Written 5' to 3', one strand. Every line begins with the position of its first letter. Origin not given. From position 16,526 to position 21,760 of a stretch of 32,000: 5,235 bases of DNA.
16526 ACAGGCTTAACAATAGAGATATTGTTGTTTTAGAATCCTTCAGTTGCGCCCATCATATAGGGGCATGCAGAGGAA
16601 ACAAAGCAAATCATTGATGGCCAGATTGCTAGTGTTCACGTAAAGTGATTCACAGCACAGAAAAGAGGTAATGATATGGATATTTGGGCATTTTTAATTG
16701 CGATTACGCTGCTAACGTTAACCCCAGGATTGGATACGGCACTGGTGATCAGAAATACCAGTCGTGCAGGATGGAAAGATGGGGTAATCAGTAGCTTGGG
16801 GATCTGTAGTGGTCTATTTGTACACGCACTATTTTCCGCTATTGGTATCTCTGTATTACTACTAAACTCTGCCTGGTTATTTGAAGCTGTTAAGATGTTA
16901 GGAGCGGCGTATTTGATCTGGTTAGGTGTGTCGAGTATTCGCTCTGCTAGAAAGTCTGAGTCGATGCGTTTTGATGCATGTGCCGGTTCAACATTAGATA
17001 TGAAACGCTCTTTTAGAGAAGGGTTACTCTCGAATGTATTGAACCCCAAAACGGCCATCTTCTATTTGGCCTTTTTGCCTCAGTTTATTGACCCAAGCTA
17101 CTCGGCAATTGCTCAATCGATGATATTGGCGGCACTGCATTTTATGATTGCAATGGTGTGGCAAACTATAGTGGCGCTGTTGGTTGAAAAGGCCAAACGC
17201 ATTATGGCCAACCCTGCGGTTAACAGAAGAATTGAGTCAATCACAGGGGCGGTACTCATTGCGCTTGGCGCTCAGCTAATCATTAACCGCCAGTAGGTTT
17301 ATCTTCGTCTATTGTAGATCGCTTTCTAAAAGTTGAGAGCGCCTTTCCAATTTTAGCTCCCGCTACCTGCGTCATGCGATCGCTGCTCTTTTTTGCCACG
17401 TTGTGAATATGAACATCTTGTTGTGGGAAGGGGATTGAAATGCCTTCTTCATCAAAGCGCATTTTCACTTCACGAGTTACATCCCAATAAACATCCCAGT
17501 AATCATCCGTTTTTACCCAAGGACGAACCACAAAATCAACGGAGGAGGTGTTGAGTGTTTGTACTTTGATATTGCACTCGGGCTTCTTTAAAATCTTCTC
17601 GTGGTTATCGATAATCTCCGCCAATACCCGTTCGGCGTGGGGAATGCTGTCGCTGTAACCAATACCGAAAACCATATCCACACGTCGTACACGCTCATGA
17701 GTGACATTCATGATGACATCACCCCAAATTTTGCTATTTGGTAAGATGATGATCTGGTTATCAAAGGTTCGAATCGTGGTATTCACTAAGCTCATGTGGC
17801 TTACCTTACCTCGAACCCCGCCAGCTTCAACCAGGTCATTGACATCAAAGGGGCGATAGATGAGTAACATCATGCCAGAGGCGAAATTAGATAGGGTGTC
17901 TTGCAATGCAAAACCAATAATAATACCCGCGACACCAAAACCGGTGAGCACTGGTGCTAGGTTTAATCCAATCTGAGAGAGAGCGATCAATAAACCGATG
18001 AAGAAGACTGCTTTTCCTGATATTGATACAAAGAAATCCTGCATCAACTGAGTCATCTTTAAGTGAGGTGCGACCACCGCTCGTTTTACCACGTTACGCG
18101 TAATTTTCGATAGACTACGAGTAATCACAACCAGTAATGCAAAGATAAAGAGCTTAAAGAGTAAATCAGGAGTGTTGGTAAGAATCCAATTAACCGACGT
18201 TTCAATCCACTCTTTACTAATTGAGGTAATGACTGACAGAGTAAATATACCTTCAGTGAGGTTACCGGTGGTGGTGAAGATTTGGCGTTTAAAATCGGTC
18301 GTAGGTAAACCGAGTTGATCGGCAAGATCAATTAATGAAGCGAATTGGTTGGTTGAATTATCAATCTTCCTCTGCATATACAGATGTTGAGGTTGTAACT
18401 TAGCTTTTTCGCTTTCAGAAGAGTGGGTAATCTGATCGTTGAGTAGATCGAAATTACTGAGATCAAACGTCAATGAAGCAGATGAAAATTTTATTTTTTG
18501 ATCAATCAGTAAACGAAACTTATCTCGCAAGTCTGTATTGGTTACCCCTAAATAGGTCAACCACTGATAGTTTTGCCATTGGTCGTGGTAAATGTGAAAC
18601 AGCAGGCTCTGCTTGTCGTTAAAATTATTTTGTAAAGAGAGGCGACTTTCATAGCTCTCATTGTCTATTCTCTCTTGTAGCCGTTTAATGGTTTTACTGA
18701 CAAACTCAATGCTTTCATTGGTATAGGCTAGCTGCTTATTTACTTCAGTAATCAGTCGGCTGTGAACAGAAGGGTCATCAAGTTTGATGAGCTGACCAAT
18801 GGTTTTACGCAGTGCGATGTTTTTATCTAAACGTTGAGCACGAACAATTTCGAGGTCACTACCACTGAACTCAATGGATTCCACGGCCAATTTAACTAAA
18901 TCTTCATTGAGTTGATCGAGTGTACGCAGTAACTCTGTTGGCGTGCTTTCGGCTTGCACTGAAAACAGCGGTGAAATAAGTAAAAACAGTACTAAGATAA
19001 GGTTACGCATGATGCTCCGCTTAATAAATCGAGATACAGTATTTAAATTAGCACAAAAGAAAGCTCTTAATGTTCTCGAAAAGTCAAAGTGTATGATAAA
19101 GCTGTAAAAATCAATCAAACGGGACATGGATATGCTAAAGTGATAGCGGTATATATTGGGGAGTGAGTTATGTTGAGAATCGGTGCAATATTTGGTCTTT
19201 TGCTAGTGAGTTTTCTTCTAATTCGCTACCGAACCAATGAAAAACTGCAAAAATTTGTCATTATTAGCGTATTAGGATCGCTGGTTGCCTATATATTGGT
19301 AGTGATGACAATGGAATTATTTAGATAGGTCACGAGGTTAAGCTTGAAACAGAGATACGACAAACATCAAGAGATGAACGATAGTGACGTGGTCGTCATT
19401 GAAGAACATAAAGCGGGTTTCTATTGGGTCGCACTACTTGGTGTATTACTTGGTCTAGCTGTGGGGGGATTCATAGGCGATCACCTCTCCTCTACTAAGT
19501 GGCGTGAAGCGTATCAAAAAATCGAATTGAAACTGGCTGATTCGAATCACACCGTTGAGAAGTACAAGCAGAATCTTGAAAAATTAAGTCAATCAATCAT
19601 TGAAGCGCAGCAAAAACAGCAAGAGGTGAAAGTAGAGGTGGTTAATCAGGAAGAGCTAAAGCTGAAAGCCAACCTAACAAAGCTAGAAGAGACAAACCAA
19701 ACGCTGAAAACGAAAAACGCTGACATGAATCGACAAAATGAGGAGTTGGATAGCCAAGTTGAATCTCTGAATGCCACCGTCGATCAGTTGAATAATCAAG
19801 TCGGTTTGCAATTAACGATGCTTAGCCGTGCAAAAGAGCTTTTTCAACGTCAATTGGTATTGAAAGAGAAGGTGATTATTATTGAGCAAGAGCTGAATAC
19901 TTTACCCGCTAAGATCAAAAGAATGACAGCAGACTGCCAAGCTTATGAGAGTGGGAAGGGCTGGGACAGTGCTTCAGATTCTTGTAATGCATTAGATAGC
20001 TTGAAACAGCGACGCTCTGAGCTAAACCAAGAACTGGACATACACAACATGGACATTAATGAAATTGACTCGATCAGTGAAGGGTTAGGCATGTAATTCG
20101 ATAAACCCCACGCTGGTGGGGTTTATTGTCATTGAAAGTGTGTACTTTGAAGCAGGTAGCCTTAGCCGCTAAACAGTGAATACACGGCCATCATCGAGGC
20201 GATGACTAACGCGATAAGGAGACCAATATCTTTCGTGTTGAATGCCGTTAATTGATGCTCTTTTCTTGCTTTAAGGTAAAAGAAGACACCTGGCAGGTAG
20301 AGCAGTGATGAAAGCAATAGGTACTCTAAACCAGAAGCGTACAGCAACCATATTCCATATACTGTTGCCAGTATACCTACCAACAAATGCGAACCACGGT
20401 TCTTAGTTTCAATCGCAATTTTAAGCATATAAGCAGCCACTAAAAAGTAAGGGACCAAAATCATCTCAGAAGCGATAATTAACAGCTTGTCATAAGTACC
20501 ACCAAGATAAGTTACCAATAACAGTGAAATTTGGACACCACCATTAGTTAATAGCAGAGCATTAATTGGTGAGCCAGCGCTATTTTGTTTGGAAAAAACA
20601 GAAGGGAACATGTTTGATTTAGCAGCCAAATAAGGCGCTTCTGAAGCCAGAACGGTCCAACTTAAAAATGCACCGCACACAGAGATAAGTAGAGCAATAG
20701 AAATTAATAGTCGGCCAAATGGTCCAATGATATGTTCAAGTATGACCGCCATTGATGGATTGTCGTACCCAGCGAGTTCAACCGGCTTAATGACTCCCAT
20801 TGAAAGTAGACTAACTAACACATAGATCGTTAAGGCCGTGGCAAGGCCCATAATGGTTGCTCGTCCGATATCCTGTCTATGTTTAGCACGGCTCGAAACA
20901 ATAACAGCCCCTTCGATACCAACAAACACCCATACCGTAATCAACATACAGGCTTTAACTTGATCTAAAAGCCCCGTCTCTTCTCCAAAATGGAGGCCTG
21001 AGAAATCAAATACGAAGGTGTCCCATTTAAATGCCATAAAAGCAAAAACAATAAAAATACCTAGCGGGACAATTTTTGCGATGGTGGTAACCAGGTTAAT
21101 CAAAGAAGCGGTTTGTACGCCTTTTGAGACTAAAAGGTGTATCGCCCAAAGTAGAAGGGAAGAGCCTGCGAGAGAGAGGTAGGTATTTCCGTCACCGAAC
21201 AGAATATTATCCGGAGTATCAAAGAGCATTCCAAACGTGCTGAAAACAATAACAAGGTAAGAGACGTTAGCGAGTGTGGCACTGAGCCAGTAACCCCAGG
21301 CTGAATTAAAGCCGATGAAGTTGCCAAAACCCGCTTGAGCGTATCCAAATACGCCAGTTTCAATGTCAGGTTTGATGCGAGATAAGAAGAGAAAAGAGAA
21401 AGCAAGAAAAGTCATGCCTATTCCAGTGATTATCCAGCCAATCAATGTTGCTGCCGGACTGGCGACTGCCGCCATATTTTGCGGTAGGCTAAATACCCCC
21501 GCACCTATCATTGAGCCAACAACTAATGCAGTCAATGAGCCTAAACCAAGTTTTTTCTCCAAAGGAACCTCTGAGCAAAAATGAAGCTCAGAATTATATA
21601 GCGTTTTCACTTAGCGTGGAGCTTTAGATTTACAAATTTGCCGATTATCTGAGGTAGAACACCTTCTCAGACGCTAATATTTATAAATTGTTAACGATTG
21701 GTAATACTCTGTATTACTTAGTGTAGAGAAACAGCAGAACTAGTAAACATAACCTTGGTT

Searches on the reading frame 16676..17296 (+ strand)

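Call 41: search_protein_families(library=pfam, proteins=[window:16676-17296:+], max_evalue=0.001)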
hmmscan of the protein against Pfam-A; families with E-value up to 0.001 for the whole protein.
window:16676-17296:+ (206 aa): 1 family
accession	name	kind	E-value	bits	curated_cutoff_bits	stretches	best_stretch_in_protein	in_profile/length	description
PF01810.24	LysE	-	1.7e-36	126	25.6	1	13-204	3-192/193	LysE type translocator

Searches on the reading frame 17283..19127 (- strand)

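Call 41: search_protein_families(library=pfam, proteins=[window:17283-19127:-], max_evalue=0.001)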
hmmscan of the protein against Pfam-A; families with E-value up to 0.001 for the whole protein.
window:17283-19127:- (614 aa): 3 families
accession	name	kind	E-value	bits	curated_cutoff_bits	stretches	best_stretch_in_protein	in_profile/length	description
PF00924.24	MS_channel_2nd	-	3.1e-20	72.5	20.2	1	410-477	1-68/68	Mechanosensitive ion channel, beta-domain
PF21082.3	MS_channel_3rd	-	1.1e-15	58.3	21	1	483-565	1-88/88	Mechanosensitive ion channel MscS, C-terminal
PF21088.3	MS_channel_1st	-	0.00027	21.3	23.1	1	374-409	7-42/42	Mechanosensitive ion channel, transmembrane helices 2/3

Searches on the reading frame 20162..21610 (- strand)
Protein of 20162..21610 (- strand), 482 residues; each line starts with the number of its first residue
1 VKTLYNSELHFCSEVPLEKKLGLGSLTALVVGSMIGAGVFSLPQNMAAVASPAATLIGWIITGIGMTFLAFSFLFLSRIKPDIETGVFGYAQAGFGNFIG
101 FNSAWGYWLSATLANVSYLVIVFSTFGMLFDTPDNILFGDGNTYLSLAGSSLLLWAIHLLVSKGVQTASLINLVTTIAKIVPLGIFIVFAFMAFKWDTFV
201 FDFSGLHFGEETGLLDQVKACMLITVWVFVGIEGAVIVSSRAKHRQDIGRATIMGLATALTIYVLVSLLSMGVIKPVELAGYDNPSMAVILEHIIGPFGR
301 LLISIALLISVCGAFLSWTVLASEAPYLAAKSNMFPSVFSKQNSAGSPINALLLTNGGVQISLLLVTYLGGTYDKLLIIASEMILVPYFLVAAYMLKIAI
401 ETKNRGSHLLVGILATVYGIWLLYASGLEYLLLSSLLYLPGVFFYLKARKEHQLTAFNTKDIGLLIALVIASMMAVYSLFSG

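Call 57: search_protein_families(library=pfam, proteins=[window:20162-21610:-], max_evalue=0.001)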
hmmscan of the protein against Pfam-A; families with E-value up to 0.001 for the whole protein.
window:20162-21610:- (482 aa): 2 families
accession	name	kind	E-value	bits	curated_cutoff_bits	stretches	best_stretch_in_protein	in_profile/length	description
PF13520.12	AA_permease_2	-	3.4e-59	201.3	27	1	21-425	1-391/427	Amino acid permease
PF00324.27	AA_permease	-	5.7e-19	68.6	24.6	1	30-439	6-425/470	Amino acid permease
